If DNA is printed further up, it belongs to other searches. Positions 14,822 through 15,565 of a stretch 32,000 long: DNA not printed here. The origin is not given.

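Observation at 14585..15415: AT-rich divergent pair of orphan genes between the secretin and the regulatory module (cargo/moron slot)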

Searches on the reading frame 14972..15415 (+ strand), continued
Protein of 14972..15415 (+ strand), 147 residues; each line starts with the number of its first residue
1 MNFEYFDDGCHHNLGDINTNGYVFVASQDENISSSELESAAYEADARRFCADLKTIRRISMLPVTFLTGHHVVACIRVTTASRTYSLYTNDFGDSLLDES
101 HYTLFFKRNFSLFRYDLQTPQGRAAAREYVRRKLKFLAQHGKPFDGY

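Call 70: search_protein_families(library=phrogs, alignment_id=A2, max_evalue=0.1)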
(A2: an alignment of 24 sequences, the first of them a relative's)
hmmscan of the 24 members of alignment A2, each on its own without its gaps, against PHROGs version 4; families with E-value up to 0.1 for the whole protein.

A. member 1, P0001 (147 aa): 0 families

B. families by the number of members that match (of 24 scanned): 3 families
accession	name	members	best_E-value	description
phrog_33741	-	1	0.0001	-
phrog_19379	-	1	0.061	-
phrog_24991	-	1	0.075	-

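Call 71: search_protein_families(library=pfam, alignment_id=A2, max_evalue=0.1)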
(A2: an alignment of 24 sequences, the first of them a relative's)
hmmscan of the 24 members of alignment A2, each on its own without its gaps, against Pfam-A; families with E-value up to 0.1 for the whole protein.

A. member 1, P0001 (147 aa): 0 families

B. families by the number of members that match (of 24 scanned): 4 families
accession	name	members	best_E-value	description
PF24813.1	DUF7709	1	0.027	Domain of unknown function (DUF7709)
PF10410.14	DnaB_bind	1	0.032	DnaB-helicase binding domain of primase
PF02675.21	AdoMet_dc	1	0.056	S-adenosylmethionine decarboxylase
PF19655.4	DUF6158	1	0.088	Family of unknown function (DUF6158)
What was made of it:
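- On Any curated protein family (Pfam-A, PHROGs, NCBIfam, PADLOC, PDB sequences): When all 24 members were scanned, only one hit a PHROG of unknown function (phrog_33741, E = 1e-4), and no Pfam hit was below E = 0.027 (calls 70, 71).
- One family member gives a very weak DnaB_bind hit (E = 0.03, call 71), which is not significant.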

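Call 81: search_protein_families(library=ncbifam, proteins=[window:14972-15415:+, L007:5650-5916:-, P0003, P0007], max_evalue=0.1)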
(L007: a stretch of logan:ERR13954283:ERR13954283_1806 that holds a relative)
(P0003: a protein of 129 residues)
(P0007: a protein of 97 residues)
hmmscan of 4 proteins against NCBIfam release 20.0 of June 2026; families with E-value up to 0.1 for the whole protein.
window:14972-15415:+ (147 aa): 0 families

L007:5650-5916:- (88 aa): 1 family
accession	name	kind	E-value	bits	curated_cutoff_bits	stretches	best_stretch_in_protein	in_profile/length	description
TIGR03070.1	couple_hipB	subfamily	0.079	12.9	71.65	0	4-58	2-56/58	type II toxin-antitoxin system Y4mF family antitoxin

P0003 (129 aa): 0 families

P0007 (97 aa): 0 families

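Call 82: search_protein_families(library=pfam, proteins=[L007:5650-5916:-, L007:6507-6851:-, L008:9027-9773:-, L008:10333-10662:-, L015:4804-5502:+, L015:3222-3623:-, L015:2564-3175:-, L001:1277-2209:+, L012:4746-6749:+, L005:3355-4014:+], max_evalue=0.05)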
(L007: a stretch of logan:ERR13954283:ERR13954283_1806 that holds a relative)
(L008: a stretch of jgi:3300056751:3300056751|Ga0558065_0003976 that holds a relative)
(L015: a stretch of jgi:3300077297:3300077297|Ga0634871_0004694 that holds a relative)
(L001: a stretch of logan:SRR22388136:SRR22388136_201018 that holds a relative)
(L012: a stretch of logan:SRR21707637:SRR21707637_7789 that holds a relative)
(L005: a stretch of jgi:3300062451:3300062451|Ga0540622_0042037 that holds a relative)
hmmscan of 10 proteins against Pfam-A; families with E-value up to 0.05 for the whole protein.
L007:5650-5916:- (88 aa): 1 family
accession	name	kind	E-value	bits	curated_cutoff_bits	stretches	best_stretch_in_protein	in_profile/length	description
PF13560.12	HTH_31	-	0.029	15.1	27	1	5-58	2-56/64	Helix-turn-helix domain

L007:6507-6851:- (114 aa): 0 families

L008:9027-9773:- (248 aa): 0 families

L008:10333-10662:- (109 aa): 0 families

L015:4804-5502:+ (232 aa): 1 family
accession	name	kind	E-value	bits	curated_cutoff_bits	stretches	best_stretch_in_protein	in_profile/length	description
PF13730.12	HTH_36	-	1.4e-05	25.3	25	1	31-66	2-36/55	Helix-turn-helix domain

L015:3222-3623:- (133 aa): 0 families

L015:2564-3175:- (203 aa): 0 families

L001:1277-2209:+ (310 aa): 4 families
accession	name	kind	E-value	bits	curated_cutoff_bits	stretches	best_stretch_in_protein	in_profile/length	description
PF01051.27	Rep3_N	-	0.00056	20.7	22.4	1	134-239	38-136/141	Initiator Replication protein, WH1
PF10134.15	RPA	-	0.0011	19.1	27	1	131-203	65-137/228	Replication initiator protein A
PF06504.17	RepC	-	0.0026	17.5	22.8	1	140-268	108-233/272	Replication protein C (RepC)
PF07042.17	TrfA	-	0.017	14.6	22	1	131-258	112-238/282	TrfA protein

L012:4746-6749:+ (667 aa): 1 family
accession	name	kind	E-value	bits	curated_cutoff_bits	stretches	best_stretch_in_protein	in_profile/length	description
PF05840.19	Phage_GPA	-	2e-28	99.8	31.4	1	137-357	70-282/321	Bacteriophage replication gene A protein (GPA)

L005:3355-4014:+ (219 aa): 0 families

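Call 84: search_dna_similar(query=window:14972-15415:+, collection=plasmids, mode=protein, max_evalue=0.1)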
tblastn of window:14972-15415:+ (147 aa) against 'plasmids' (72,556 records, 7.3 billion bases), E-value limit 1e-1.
No match.

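Call 85: search_dna_similar(query=P0005, collection=plasmids, mode=protein, max_evalue=0.1)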
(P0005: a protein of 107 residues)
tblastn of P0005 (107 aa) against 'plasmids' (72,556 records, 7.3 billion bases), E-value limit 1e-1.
No match.

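Call 86: search_dna_similar(query=P0005, collection=phages, mode=protein, max_evalue=0.1)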
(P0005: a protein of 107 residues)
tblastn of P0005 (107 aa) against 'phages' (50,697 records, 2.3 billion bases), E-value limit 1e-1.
No match.
